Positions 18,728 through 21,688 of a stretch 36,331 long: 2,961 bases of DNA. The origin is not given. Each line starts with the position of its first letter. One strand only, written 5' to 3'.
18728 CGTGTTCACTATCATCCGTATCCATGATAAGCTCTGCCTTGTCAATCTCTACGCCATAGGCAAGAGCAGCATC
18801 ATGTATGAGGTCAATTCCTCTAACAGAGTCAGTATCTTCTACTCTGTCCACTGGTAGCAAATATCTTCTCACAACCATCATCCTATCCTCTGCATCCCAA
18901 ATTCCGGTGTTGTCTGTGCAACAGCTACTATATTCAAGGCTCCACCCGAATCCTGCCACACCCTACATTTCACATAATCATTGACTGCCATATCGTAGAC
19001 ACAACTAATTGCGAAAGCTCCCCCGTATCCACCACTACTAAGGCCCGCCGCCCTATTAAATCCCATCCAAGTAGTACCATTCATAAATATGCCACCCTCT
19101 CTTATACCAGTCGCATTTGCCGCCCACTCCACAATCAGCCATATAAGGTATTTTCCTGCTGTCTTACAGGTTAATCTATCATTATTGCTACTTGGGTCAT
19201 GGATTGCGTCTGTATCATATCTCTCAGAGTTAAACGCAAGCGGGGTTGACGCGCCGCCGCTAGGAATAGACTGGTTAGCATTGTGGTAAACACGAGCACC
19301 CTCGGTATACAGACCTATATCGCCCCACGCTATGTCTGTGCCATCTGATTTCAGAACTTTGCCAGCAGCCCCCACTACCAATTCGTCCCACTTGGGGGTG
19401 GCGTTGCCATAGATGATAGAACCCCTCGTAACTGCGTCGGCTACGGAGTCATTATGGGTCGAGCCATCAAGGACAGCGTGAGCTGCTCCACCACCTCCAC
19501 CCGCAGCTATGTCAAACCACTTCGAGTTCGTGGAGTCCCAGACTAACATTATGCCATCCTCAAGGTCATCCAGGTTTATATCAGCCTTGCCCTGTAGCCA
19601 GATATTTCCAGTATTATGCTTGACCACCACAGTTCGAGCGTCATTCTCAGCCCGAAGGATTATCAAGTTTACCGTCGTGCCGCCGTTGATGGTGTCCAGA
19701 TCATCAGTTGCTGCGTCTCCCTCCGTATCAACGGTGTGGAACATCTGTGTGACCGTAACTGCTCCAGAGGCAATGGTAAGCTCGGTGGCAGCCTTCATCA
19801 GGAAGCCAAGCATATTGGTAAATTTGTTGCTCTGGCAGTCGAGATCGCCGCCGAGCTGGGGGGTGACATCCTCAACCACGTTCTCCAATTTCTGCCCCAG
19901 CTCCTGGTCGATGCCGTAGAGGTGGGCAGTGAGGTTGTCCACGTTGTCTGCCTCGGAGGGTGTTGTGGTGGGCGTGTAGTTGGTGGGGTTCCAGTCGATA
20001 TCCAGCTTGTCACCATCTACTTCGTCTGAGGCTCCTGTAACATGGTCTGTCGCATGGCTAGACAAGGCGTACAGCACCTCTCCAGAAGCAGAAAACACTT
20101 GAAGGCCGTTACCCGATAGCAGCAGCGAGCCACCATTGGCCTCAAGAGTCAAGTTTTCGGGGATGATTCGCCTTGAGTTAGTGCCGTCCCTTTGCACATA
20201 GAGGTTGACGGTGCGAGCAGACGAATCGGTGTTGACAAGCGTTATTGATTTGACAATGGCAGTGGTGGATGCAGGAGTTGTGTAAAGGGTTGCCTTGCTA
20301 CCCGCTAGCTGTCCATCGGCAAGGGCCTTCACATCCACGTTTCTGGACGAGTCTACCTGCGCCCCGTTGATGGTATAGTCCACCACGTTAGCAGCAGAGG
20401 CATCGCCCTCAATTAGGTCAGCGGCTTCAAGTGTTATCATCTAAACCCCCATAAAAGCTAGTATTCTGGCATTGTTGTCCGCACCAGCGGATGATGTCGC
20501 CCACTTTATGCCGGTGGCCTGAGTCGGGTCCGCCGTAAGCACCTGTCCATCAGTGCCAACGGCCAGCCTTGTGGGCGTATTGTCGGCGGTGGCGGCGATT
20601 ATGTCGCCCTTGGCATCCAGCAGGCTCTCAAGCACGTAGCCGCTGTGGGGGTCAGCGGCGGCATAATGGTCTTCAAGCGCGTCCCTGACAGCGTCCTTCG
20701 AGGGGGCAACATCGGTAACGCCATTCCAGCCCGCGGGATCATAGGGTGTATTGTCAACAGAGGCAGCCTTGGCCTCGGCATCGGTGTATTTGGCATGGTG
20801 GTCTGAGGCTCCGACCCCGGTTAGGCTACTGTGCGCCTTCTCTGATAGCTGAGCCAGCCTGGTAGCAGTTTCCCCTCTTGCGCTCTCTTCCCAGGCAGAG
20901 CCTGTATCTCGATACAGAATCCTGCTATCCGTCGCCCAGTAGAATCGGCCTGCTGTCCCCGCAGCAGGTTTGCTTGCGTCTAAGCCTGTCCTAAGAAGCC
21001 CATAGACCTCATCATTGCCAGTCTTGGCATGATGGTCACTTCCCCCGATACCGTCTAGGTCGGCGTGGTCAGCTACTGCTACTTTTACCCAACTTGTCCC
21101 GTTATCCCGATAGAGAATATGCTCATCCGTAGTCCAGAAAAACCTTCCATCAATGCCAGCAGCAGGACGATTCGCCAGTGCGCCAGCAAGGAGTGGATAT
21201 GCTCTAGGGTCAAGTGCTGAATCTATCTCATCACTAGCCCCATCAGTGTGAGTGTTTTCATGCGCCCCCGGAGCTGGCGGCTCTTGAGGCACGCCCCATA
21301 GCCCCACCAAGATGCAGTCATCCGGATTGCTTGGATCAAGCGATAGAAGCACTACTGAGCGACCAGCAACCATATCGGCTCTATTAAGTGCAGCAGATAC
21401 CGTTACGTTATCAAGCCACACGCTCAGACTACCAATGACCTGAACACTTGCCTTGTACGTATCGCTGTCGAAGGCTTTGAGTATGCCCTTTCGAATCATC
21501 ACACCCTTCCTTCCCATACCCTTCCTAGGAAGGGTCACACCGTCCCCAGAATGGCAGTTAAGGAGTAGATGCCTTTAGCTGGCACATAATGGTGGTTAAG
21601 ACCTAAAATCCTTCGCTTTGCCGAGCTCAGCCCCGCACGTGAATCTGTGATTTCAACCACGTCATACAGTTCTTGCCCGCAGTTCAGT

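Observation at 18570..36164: Virion gene set split at the portal/scaffold joint by 5.5 kb of cellular metabolism genes, with no lifecycle genes in view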

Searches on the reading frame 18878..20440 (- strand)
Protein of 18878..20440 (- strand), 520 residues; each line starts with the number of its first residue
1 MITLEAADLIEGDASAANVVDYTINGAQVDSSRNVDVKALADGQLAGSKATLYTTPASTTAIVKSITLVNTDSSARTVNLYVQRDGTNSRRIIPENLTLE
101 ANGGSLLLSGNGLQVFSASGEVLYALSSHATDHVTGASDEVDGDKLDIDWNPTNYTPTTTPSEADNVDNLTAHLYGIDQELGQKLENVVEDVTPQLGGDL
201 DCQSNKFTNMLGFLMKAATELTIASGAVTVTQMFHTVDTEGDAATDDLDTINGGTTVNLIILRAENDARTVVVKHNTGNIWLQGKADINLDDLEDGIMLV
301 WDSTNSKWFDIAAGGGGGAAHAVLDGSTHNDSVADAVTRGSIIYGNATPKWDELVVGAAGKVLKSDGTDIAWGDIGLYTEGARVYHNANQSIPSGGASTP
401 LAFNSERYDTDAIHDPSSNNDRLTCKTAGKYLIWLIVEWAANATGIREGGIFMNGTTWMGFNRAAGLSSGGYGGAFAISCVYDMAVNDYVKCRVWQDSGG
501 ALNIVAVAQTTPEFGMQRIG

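Call 4: search_protein_families(library=pfam, proteins=[window:18878-20440:-], max_evalue=0.01)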
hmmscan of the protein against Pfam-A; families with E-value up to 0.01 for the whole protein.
window:18878-20440:- (520 aa): 0 families

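Call 6: search_protein_families(library=phrogs, proteins=[window:18878-20440:-], max_evalue=0.01)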
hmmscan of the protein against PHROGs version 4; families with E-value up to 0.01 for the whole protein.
window:18878-20440:- (520 aa): 3 families
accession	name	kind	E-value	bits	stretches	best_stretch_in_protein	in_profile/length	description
phrog_13989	-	head and packaging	3e-15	56.8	1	382-509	462-585/597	virion structural protein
phrog_9627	-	unknown function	2.6e-05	23.7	1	279-355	461-536/676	-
phrog_1276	-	unknown function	0.0034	17.9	1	44-143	13-113/325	-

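Call 82: search_protein_families(library=padloc, proteins=[window:18878-20440:-], max_evalue=0.01)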
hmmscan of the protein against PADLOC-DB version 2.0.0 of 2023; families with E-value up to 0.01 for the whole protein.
window:18878-20440:- (520 aa): 0 families

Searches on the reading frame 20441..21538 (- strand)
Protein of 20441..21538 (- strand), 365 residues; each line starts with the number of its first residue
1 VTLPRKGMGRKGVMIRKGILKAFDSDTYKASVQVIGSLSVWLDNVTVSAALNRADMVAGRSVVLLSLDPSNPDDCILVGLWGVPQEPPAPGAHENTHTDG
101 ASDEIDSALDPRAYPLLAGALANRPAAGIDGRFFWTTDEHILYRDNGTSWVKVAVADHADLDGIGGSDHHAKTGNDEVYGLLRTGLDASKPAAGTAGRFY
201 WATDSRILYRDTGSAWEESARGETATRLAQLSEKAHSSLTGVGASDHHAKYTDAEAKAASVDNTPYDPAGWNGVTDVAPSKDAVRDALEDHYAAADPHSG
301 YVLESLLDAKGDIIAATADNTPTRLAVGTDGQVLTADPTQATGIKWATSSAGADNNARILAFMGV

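Call 4: search_protein_families(library=pfam, proteins=[window:20441-21538:-], max_evalue=0.01)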
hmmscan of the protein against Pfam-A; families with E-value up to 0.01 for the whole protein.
window:20441-21538:- (365 aa): 0 families

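Call 6: search_protein_families(library=phrogs, proteins=[window:20441-21538:-], max_evalue=0.01)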
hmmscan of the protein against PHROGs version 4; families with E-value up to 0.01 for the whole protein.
window:20441-21538:- (365 aa): 10 families
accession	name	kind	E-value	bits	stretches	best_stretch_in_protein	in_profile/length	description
phrog_19068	-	unknown function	8e-14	52.7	2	184-227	36-79/267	-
phrog_33513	-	unknown function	1.4e-13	50.7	1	304-348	58-102/1042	-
phrog_5231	-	unknown function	1.4e-08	34.7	2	109-155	34-80/618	-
phrog_3030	-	unknown function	3.5e-08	34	1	302-351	57-106/272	-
phrog_38058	-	tail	3.3e-07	29.9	1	275-355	583-663/708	tail fiber protein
phrog_23837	-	head and packaging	7.7e-05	22.7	1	292-356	92-155/507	virion structural protein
phrog_38707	-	unknown function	0.00028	20.7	0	121-156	22-57/675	-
phrog_5636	-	unknown function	0.00061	19.8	1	112-191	40-117/463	-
phrog_32934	-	unknown function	0.00082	18.9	1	292-350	318-372/577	-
phrog_8309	-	unknown function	0.0083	16.3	0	120-158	21-59/312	-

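Call 82: search_protein_families(library=padloc, proteins=[window:20441-21538:-], max_evalue=0.01)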
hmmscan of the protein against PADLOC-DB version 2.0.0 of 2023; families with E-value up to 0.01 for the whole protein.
window:20441-21538:- (365 aa): 0 families

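Call 83: search_protein_families(library=ncbifam, proteins=[window:20441-21538:-], max_evalue=0.01)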
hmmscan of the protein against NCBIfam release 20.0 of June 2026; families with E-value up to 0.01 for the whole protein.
window:20441-21538:- (365 aa): 0 families

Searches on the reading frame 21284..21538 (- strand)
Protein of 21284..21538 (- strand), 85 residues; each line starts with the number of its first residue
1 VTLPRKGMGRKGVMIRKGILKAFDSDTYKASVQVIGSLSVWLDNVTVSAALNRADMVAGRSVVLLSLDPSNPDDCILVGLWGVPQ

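Call 87: search_solved_structures(query=A9, max_evalue=5)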
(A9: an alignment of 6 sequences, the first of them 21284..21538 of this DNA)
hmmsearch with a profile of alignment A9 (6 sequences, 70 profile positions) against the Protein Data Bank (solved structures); distinct sequences matched with E-value up to 5: 2.
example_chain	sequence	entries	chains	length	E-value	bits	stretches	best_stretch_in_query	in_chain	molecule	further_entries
4jiw_D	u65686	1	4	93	0.7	13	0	11-38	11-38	Putative uncharacterized protein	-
7k1w_F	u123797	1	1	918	1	12.4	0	8-30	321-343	Fig4 Sac homology model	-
